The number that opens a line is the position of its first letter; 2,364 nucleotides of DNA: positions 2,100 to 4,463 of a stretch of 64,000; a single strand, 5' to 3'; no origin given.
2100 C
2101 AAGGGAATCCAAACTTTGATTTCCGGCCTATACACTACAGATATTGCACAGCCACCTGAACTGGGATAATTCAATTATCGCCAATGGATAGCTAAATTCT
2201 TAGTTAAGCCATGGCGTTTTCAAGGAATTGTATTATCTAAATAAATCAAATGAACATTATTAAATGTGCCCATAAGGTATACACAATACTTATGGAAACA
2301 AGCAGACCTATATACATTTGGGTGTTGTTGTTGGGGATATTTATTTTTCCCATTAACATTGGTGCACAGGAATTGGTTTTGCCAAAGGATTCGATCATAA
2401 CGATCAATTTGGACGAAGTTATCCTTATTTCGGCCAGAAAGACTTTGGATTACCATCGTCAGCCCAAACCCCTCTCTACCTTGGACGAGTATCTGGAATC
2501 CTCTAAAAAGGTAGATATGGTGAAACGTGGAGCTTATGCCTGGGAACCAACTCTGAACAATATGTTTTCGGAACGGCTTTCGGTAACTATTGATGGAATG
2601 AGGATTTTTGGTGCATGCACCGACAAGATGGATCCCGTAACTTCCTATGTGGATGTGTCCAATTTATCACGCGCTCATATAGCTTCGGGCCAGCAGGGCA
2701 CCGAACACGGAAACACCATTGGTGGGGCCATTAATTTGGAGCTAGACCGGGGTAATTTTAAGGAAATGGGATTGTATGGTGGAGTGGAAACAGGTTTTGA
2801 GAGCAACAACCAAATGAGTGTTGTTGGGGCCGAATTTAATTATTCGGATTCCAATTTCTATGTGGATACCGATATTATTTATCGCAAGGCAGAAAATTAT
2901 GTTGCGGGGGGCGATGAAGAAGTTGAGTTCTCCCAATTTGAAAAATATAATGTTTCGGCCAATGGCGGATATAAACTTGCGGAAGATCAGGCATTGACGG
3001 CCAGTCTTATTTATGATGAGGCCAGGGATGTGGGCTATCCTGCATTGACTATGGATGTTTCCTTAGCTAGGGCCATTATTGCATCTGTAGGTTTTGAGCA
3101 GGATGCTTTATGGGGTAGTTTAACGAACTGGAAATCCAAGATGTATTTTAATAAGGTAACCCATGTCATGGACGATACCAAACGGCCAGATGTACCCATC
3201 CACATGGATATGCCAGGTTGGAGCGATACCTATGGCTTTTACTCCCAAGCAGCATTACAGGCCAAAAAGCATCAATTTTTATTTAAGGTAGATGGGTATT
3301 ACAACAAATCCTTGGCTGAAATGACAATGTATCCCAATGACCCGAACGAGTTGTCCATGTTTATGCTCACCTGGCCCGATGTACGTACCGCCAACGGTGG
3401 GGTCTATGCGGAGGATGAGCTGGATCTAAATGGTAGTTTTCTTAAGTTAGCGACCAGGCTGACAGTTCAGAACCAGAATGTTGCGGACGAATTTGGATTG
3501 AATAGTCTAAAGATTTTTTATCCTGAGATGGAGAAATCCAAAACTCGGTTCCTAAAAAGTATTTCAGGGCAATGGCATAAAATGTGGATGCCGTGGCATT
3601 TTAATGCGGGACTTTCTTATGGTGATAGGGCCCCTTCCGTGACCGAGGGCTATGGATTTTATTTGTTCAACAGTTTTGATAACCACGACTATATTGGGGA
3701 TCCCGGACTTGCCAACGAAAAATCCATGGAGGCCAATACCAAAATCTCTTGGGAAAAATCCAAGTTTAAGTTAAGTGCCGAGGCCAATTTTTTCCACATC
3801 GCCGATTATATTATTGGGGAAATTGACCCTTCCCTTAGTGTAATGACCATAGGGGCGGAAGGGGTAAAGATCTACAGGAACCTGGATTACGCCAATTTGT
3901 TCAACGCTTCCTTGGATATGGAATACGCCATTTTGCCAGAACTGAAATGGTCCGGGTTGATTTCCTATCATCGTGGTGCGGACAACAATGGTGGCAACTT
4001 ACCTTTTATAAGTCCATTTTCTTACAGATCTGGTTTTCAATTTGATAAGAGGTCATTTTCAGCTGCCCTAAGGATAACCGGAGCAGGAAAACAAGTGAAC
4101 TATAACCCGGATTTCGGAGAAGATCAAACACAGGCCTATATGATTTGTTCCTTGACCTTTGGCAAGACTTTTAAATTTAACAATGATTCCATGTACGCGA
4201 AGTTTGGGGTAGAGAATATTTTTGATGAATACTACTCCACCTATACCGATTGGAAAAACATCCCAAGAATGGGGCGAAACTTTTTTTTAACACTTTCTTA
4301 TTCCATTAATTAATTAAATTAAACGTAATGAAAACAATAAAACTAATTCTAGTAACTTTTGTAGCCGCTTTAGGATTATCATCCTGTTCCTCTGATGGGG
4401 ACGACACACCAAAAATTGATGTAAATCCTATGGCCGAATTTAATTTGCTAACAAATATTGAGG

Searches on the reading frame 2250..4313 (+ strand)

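Call 5: search_protein_families(library=pfam, proteins=[window:2250-4313:+])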
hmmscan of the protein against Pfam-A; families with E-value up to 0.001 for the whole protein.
window:2250-4313:+ (687 aa): 0 families

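Call 64: search_protein_families(library=ncbifam, proteins=[window:2250-4313:+], max_evalue=0.00001)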
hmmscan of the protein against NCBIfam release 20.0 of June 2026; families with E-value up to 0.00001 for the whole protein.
window:2250-4313:+ (687 aa): 4 families
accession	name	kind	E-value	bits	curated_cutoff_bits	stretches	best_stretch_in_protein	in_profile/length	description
TIGR01778.1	TonB-copper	equivalog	1.2e-37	130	472.45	1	67-664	6-604/637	TonB-dependent copper receptor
TIGR01785.1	TonB-hemin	subfamily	3.6e-21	75.3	316.85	1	108-685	70-676/677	TonB-dependent heme/hemoglobin receptor family protein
TIGR01786.1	TonB-hemlactrns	subfamily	2.7e-13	49.2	323.75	1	340-684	348-717/719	TonB-dependent hemoglobin/transferrin/lactoferrin family receptor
TIGR01783.1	TonB-siderophor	subfamily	2.6e-10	39.6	223.5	1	535-684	487-647/649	TonB-dependent siderophore receptor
